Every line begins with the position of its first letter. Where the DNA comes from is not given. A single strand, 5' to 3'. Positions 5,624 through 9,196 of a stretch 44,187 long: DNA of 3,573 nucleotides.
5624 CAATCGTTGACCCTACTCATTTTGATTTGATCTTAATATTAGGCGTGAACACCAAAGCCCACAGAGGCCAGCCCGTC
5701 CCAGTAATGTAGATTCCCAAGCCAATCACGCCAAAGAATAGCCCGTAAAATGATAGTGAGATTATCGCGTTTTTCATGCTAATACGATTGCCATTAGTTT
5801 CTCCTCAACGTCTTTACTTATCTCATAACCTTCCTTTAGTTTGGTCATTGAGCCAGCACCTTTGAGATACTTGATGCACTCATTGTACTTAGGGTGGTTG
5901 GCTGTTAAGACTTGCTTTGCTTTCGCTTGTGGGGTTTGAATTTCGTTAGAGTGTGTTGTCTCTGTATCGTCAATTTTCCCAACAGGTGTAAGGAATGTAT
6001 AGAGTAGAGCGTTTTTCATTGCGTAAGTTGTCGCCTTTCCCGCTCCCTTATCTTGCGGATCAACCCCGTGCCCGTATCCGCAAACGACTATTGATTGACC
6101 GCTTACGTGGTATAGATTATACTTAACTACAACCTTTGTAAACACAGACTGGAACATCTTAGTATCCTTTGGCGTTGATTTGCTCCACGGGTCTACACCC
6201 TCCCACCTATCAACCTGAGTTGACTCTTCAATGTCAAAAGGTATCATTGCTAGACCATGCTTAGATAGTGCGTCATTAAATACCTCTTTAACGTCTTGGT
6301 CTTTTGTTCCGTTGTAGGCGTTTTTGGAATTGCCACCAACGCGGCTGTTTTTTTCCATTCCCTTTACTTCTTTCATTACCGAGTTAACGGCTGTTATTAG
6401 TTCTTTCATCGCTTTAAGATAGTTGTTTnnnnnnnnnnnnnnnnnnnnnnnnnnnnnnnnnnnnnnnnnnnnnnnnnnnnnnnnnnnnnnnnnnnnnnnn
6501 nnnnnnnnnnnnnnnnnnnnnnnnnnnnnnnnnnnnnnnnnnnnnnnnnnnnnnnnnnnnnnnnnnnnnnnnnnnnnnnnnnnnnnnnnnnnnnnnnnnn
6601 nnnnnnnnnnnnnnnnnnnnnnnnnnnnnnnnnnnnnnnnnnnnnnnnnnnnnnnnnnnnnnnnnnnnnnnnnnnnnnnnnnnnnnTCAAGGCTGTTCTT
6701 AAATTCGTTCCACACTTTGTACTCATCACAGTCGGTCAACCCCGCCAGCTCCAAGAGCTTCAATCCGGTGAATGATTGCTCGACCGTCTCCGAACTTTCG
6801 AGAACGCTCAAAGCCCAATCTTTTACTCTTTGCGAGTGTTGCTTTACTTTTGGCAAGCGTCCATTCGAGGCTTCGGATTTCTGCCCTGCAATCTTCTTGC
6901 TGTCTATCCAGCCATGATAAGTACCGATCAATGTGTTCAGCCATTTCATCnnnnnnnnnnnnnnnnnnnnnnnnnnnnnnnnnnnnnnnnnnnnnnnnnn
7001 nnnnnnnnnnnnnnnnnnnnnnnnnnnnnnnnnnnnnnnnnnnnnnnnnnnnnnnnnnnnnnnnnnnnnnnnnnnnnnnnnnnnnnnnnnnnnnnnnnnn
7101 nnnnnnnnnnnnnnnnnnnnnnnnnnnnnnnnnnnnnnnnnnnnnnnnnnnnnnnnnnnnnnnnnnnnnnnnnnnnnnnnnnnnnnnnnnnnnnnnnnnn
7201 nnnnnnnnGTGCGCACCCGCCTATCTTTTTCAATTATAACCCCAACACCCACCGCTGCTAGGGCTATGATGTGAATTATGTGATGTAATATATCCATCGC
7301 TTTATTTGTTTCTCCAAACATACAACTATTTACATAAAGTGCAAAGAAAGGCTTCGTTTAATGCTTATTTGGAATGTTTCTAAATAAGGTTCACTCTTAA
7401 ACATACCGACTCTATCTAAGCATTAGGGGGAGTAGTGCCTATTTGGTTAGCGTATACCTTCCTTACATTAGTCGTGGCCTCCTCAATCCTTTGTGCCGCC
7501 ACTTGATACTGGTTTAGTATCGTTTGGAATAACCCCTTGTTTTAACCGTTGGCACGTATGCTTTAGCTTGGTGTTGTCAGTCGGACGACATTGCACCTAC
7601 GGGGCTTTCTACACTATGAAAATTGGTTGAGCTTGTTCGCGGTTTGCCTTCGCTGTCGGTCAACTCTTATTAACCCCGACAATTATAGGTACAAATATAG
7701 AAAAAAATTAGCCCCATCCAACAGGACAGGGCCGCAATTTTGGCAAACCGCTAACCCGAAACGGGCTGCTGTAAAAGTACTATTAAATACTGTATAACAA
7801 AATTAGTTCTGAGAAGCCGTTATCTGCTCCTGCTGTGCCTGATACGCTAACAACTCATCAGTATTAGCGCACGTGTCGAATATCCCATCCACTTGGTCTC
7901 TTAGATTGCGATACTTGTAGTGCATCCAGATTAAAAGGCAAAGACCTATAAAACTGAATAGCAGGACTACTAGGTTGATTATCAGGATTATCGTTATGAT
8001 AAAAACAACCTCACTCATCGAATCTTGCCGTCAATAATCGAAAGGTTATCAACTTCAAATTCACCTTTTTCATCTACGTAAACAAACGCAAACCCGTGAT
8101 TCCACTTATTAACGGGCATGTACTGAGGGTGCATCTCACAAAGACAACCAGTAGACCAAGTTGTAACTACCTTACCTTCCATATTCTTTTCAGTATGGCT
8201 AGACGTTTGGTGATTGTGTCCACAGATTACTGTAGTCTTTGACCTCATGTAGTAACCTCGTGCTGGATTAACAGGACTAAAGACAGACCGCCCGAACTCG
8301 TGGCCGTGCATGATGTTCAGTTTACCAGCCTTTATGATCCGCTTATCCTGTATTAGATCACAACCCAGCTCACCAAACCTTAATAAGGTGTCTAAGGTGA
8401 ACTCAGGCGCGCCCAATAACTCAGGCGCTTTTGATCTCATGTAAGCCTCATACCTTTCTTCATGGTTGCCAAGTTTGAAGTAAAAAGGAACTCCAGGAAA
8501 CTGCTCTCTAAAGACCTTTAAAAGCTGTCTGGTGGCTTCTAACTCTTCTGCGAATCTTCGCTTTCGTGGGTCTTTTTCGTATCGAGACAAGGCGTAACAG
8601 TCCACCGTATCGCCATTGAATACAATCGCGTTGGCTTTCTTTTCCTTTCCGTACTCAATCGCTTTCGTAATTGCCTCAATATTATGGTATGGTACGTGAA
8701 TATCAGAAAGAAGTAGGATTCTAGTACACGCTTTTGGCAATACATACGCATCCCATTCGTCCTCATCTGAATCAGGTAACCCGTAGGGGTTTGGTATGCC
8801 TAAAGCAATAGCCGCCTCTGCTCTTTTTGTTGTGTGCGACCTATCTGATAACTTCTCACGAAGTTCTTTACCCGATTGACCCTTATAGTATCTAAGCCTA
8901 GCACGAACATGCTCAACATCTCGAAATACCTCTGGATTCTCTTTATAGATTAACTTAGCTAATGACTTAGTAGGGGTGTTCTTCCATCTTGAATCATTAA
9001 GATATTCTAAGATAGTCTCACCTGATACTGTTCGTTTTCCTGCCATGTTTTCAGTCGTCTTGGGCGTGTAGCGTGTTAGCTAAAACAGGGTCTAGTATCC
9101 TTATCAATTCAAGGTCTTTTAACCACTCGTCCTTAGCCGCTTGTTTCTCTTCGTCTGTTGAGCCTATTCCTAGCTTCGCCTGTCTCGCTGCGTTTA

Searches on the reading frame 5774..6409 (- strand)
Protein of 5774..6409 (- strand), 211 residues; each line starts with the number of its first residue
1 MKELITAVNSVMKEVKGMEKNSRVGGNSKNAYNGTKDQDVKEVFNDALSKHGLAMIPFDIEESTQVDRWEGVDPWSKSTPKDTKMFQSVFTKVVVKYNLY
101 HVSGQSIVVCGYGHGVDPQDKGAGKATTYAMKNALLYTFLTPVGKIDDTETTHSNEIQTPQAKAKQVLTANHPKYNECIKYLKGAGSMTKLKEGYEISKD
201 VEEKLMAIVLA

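Call 56: search_protein_families(library=pfam, proteins=[window:5774-6409:-], max_evalue=0.001)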
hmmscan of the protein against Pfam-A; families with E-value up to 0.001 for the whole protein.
window:5774-6409:- (211 aa): 1 family
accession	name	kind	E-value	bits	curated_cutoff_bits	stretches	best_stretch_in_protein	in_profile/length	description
PF04404.17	ERF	-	1.2e-08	35.5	25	1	7-169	4-146/153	ERF superfamily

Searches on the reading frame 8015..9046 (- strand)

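Call 56: search_protein_families(library=pfam, proteins=[window:8015-9046:-], max_evalue=0.001)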
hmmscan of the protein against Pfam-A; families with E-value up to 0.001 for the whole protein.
window:8015-9046:- (343 aa): 2 families
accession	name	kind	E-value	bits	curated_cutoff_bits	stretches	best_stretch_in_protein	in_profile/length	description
PF00149.33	Metallophos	-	9.3e-11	42.9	21.5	1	109-249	2-116/191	Calcineurin-like phosphoesterase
PF12850.12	Metallophos_2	-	2.6e-06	27.9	27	1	109-288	2-126/154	Calcineurin-like phosphoesterase superfamily domain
